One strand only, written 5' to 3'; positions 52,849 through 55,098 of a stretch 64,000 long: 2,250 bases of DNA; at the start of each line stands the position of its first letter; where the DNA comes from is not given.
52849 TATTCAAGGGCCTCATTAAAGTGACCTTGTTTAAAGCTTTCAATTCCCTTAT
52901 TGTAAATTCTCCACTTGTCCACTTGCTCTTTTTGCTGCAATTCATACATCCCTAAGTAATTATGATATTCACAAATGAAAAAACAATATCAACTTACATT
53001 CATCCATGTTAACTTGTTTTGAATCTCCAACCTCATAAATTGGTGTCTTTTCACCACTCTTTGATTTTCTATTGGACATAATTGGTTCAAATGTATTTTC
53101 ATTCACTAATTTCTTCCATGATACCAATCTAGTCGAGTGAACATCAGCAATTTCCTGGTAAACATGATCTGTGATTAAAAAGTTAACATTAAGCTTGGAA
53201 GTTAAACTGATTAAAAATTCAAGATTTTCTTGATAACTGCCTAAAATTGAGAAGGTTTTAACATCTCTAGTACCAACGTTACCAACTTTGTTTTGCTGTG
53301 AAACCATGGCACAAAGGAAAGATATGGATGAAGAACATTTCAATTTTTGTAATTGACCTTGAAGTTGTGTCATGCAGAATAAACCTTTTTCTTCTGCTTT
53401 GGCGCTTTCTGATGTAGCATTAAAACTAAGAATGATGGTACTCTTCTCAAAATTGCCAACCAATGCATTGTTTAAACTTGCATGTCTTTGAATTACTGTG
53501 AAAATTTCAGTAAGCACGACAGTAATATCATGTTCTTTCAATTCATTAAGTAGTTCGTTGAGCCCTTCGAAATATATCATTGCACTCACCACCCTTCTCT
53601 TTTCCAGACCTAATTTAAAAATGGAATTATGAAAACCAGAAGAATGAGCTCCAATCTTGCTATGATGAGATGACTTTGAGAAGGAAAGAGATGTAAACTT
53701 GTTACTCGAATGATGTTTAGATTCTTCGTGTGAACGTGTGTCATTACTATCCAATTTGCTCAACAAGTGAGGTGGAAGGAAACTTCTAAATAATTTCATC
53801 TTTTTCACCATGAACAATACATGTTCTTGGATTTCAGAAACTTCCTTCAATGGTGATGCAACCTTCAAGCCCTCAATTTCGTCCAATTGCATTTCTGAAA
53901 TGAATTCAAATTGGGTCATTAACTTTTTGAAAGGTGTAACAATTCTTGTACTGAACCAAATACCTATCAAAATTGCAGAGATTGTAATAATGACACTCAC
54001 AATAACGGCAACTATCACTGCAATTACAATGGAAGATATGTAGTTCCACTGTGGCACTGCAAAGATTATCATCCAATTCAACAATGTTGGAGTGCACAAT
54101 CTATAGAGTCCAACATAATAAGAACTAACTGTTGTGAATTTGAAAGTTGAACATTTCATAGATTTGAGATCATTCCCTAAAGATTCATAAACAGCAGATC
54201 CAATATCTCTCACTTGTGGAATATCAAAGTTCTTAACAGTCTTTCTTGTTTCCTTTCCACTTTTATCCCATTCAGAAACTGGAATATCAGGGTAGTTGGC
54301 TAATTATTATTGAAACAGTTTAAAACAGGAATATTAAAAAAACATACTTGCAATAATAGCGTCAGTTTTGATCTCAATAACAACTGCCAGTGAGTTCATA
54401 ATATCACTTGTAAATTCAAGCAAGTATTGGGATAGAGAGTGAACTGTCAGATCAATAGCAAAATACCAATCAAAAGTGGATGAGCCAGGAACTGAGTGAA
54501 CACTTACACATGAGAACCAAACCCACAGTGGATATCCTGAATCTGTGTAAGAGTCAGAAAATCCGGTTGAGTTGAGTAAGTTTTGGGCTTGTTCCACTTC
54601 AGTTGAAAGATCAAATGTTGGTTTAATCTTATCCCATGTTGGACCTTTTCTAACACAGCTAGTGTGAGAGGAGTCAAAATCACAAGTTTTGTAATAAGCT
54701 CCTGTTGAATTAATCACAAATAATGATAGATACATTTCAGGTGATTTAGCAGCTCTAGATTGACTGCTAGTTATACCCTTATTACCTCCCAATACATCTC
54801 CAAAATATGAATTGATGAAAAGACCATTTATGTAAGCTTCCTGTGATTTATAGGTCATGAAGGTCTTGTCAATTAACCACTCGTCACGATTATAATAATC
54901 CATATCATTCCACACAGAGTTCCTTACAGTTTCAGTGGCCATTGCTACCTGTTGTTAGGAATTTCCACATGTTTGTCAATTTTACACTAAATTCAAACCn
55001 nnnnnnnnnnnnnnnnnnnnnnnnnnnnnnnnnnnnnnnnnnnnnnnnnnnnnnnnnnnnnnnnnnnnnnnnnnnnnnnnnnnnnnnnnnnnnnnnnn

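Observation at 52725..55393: Two-TM receptor-like protein: extracellular sensor domain, degenerate class-III cyclase domain, TPR-like tail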

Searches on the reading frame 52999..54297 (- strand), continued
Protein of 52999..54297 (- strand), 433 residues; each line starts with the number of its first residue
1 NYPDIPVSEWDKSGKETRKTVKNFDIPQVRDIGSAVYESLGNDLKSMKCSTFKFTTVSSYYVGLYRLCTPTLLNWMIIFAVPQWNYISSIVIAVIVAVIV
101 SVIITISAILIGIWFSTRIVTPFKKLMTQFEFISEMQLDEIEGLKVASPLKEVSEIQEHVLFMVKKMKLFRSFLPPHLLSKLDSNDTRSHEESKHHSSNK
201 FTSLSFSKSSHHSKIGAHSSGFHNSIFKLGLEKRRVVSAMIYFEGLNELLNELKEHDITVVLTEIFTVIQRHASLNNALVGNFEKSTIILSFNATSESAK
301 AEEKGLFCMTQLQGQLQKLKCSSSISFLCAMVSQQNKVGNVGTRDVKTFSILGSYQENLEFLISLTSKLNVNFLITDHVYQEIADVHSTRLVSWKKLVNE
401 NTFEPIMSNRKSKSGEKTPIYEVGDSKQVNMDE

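Call 43: fold_search(model_id=the predicted structure, library=pdb)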
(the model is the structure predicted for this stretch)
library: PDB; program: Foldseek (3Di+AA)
matches with E <= 10: 576; with E <= 0.001: 179
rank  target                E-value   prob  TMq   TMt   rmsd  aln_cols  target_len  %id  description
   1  3r5g_B                9.4e-13  1.00  0.35  0.71   4.7       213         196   19  Crystal structure of the adenylyl cyclase CyaB from P. aeruginosa (released 2012-01-11)
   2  3r5g_A                1.9e-12  1.00  0.35  0.71   4.5       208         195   18  Crystal structure of the adenylyl cyclase CyaB from P. aeruginosa (released 2012-01-11)
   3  6fht_A                1.2e-11  1.00  0.43  0.26   4.8       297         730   12  Crystal structure of an artificial phytochrome regulated adenylate/guanylate cyclase in its dark adapted Pr form (released 2018-04-18)
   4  6fht_B                2.5e-11  1.00  0.38  0.23   4.1       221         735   13  Crystal structure of an artificial phytochrome regulated adenylate/guanylate cyclase in its dark adapted Pr form (released 2018-04-18)
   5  2w01_C                3.3e-11  1.00  0.38  0.77   3.9       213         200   14  Crystal structure of the guanylyl cyclase Cya2 (released 2008-09-30)
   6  1wc3_B                5.4e-11  1.00  0.34  0.68   4.6       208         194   15  Soluble adenylyl cyclase CyaC from S. platensis in complex with alpha, beta-methylene-ATP and Strontium (released 2004-12-20)
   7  2w01_B                5.8e-11  1.00  0.37  0.77   3.6       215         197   14  Crystal structure of the guanylyl cyclase Cya2 (released 2008-09-30)
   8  2w01_D                6.1e-11  1.00  0.38  0.78   3.5       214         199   13  Crystal structure of the guanylyl cyclase Cya2 (released 2008-09-30)
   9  1wc0_B                6.4e-11  1.00  0.34  0.67   4.6       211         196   14  Soluble adenylyl cyclase CyaC from S. platensis in complex with alpha, beta-methylene-ATP (released 2004-12-20)
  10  1wc1_A                6.8e-11  1.00  0.36  0.75   3.5       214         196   14  Soluble adenylyl cyclase CyaC from S. platensis in complex with Rp- ATPalphaS (released 2004-12-20)
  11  2w01_A                9.0e-11  1.00  0.37  0.76   3.3       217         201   14  Crystal structure of the guanylyl cyclase Cya2 (released 2008-09-30)
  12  1wc0_A                9.0e-11  1.00  0.33  0.66   4.9       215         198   13  Soluble adenylyl cyclase CyaC from S. platensis in complex with alpha, beta-methylene-ATP (released 2004-12-20)
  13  1wc1_B                1.1e-10  1.00  0.36  0.75   3.4       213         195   14  Soluble adenylyl cyclase CyaC from S. platensis in complex with Rp- ATPalphaS (released 2004-12-20)
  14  1wc1_C                1.3e-10  1.00  0.33  0.69   4.7       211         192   15  Soluble adenylyl cyclase CyaC from S. platensis in complex with Rp- ATPalphaS (released 2004-12-20)
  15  8qfi                  2.4e-10  1.00  0.37  0.47   4.3       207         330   13  Room temperature crystal structure of the Photoactivated Adenylate Cyclase OaPAC after blue light excitation at 1.8 us d (released 2023-11-01)
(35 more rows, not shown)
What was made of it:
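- On Class III nucleotidyl cyclase (Pfam PF00211 Guanylate_cyc): Foldseek E 9e-13, TM 0.7-0.82 normalised to the target, against CyaB, Cya2, CyaC, RhGC and Rv1625c (call 43).
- Foldseek: E 1e-12, TM 0.7-0.82 to class III cyclases (call 43).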

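Call 60: find_encoding_contigs(protein=P0019, flank=5000, max_places=4)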
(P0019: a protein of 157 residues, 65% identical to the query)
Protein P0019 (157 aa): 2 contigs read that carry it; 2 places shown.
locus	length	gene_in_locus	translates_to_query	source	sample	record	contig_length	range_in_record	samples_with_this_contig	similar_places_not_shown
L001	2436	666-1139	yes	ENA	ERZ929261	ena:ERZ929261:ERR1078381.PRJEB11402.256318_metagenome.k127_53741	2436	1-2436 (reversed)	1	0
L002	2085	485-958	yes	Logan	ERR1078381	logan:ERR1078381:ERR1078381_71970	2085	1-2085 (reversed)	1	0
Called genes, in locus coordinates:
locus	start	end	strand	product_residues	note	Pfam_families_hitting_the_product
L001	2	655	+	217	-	?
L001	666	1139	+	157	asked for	-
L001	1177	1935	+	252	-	-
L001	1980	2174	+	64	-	-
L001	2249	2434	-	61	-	?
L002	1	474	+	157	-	?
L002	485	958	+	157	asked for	-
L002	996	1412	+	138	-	-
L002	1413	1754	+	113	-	-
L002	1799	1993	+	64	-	-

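Call 69: list_cluster_members(proteins=[P0013, P0017, P0021, P0024, P0028, P0030, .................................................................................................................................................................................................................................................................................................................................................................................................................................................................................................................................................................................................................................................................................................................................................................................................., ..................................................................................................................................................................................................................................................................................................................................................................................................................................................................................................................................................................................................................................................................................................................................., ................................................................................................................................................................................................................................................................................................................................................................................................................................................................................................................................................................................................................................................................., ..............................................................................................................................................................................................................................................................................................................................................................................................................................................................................])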
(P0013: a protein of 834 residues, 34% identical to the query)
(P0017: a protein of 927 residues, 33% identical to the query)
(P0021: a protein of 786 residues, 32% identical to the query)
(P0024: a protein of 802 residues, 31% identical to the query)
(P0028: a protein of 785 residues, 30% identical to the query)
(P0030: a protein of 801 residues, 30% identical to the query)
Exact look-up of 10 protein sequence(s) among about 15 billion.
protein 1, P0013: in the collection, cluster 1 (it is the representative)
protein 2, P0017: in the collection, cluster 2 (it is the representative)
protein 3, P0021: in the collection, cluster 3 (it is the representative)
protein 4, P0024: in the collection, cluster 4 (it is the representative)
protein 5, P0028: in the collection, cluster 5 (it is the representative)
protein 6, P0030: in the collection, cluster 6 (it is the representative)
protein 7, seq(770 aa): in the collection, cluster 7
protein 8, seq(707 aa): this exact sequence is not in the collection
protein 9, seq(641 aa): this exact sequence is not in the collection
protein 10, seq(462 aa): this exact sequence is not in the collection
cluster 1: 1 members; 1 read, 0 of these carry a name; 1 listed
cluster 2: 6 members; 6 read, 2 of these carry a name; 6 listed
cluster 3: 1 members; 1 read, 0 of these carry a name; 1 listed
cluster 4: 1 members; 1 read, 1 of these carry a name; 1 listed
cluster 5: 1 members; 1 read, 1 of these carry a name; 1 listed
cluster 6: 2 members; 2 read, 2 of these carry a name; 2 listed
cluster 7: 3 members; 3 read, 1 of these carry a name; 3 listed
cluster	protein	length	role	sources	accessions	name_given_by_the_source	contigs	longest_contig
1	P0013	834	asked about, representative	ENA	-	-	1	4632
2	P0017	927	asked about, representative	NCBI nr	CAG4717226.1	unnamed protein product [Naegleria fowleri]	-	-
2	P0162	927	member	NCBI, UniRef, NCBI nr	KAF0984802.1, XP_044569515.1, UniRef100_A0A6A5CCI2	hypothetical protein FDP41_000701 [Naegleria fowleri] | Uncharacterized protein n=1 Tax=Naegleria fowleri TaxID=5763 RepID=A0A6A5CCI2_NAEFO | uncharacterized protein FDP41_000701 [Naegleria fowleri]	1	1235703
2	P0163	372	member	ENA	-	-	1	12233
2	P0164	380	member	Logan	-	-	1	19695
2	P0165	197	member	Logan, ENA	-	-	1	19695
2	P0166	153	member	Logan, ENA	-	-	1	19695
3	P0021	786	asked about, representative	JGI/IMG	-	-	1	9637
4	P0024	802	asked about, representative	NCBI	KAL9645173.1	hypothetical protein ABK040_002375 [Willaertia magna]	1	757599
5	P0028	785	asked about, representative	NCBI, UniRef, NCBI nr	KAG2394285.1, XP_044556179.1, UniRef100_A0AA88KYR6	hypothetical protein C9374_004049 [Naegleria lovaniensis] | Guanylate cyclase domain-containing protein n=1 Tax=Naegleria lovaniensis TaxID=51637 ... | uncharacterized protein C9374_004049 [Naegleria lovaniensis]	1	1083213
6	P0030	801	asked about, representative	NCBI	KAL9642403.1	hypothetical protein ABK040_014246 [Willaertia magna]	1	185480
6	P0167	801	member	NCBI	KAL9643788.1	hypothetical protein ABK040_016090 [Willaertia magna]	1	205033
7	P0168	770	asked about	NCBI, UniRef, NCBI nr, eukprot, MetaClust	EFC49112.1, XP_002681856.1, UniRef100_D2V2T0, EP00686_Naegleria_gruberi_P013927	predicted protein [Naegleria gruberi] | Predicted protein n=1 Tax=Naegleria gruberi TaxID=5762 RepID=D2V2T0_NAEGR | uncharacterized protein NAEGRDRAFT_63107 [Naegleria gruberi]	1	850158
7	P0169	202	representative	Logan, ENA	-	-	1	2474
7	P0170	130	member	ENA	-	-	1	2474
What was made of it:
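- Checked: Introns 1 and 2 match the deposited model EFC49112.1 (call 69).
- The public model EFC49112.1 equals exons 1-3 (call 69).
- Tried and rejected: Call 69 explains this: the 90% cluster that holds the public protein is represented by a 202-aa exon-2 fragment.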

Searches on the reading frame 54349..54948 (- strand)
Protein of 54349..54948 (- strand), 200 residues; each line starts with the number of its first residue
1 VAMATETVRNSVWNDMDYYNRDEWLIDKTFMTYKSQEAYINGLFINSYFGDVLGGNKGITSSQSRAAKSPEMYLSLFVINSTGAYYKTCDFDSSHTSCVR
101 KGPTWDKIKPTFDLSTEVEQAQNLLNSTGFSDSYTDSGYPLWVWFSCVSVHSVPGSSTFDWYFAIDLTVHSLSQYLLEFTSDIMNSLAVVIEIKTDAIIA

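Call 47: predict_structure(alignment_id=A5)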
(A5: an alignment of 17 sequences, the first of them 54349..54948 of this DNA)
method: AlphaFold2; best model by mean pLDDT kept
length: 200 residues; sequences in the alignment: 17
mean_pLDDT: 85.6   pTM: 0.83
mean pLDDT of the five models: 85.6, 83.8, 83.7, 83.3, 81.8
residues with pLDDT >= 90: 78; 70-90: 104; 50-70: 18; < 50: 0
segments of 3 or more residues with pLDDT < 50: none
pLDDT, mean of each block of 10 residues (from residue 1): 87 81 87 87 90 93 62 87 92 87 91 89 93 83 91 91 92 86 81 63
secondary structure, 60 per line:
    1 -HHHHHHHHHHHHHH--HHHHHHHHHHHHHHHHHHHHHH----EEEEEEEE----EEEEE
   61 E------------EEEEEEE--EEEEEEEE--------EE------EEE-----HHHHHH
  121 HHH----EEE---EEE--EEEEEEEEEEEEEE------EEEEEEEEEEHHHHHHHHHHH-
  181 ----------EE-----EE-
elements in order: H2-15 H18-39 E44-51 E56-61 E74-80 E83-90 E107-109 H115-123 E128-130 E134-136 E139-152 E159-168 H169-179
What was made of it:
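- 54049..55102 (-): Extracytoplasmic dCache-like sensor domain, aa 98-411. It spans introns 1 and 2. Conserved Cys: C216, C225, C377, C396. Exon-2 model pLDDT 85.6 (call 47).
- On dCache (double Cache/PDC) extracytoplasmic sensor: The exon-2 model has helices followed by a PAS-like sheet (call 47).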

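Call 49: fold_search(model_id=the predicted structure, library=pdb)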
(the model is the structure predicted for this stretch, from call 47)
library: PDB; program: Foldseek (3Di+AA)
matches with E <= 10: 1175; with E <= 0.001: 0
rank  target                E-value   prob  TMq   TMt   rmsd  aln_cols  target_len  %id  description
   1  6w3r_A                1.4e-03  1.00  0.43  0.36   5.7       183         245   11  Crystal structure of ligand-binding domain of Campylobacter jejuni chemoreceptor Tlp3 in complex with 3-methylisoleuci (released 2020-05-20)
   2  4xmr_B                1.5e-03  1.00  0.43  0.36   5.5       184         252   11  Crystal structure of the sensory domain of the Campylobacter jejuni chemoreceptor Tlp3 (CcmL) with isoleucine bound. (released 2015-11-04)
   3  3lid_A                2.5e-03  1.00  0.42  0.32   6.0       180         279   14  Crystal Structure of the extracellular domain of the putative histidine kinase vpHK1S-Z8 (released 2010-05-05)
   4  2p7j_A                4.1e-03  1.00  0.42  0.33   6.2       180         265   14  Crystal structure of the domain of putative sensory box/GGDEF family protein from Vibrio parahaemolyticus (released 2007-05-01)
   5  6w3o_A                5.2e-03  1.00  0.44  0.37   5.4       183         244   11  Crystal structure of ligand-binding domain of Campylobacter jejuni chemoreceptor Tlp3 in complex with 4-methylisoleuci (released 2020-05-20)
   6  4xmr_A                6.1e-03  1.00  0.44  0.37   5.3       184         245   11  Crystal structure of the sensory domain of the Campylobacter jejuni chemoreceptor Tlp3 (CcmL) with isoleucine bound. (released 2015-11-04)
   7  3lic                  6.1e-03  0.99  0.39  0.31  13.1       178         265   12  Crystal Structure of the extracellular domain of the putative histidine kinase soHK1S-Z6 (released 2010-05-05)
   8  4jgo_A                6.8e-03  0.98  0.35  0.34   9.3       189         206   11  The crystal structure of sporulation kinase d sensor domain from Bacillus subtilis subsp. (released 2013-05-15)
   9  3lid_B                9.5e-03  1.00  0.43  0.33   6.1       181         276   16  Crystal Structure of the extracellular domain of the putative histidine kinase vpHK1S-Z8 (released 2010-05-05)
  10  4jgp_B                1.4e-02  0.99  0.41  0.40   6.6       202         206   11  The crystal structure of sporulation kinase D sensor domain from Bacillus subtilis subsp in complex with pyruvate at 2 (released 2013-05-15)
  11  2p7j_B                1.5e-02  0.99  0.42  0.32   6.0       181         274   14  Crystal structure of the domain of putative sensory box/GGDEF family protein from Vibrio parahaemolyticus (released 2007-05-01)
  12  3lie_A                1.6e-02  0.89  0.33  0.26  12.1       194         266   12  Crystal Structure of the extracellular domain of the putative histidine kinase vpHK1S-Z8 (released 2010-05-05)
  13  4jgq_A                1.7e-02  1.00  0.43  0.43   6.7       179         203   13  The crystal structure of sporulation kinase D mutant sensor domain, r131a, from Bacillus subtilis subsp in co-crystall (released 2013-05-15)
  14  9nj8_B                1.7e-02  0.92  0.33  0.33  13.2       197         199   11  Crystal structure of apo Vibrio cholerae CqsR with D198N mutation (released 2025-07-02)
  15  6d8v                  1.9e-02  0.89  0.33  0.26  12.1       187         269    8  Methyl-accepting Chemotaxis protein X (released 2019-04-17)
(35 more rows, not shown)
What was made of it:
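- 54049..55102 (-): Foldseek top 20 hits are dCache ligand-binding domains (call 49).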
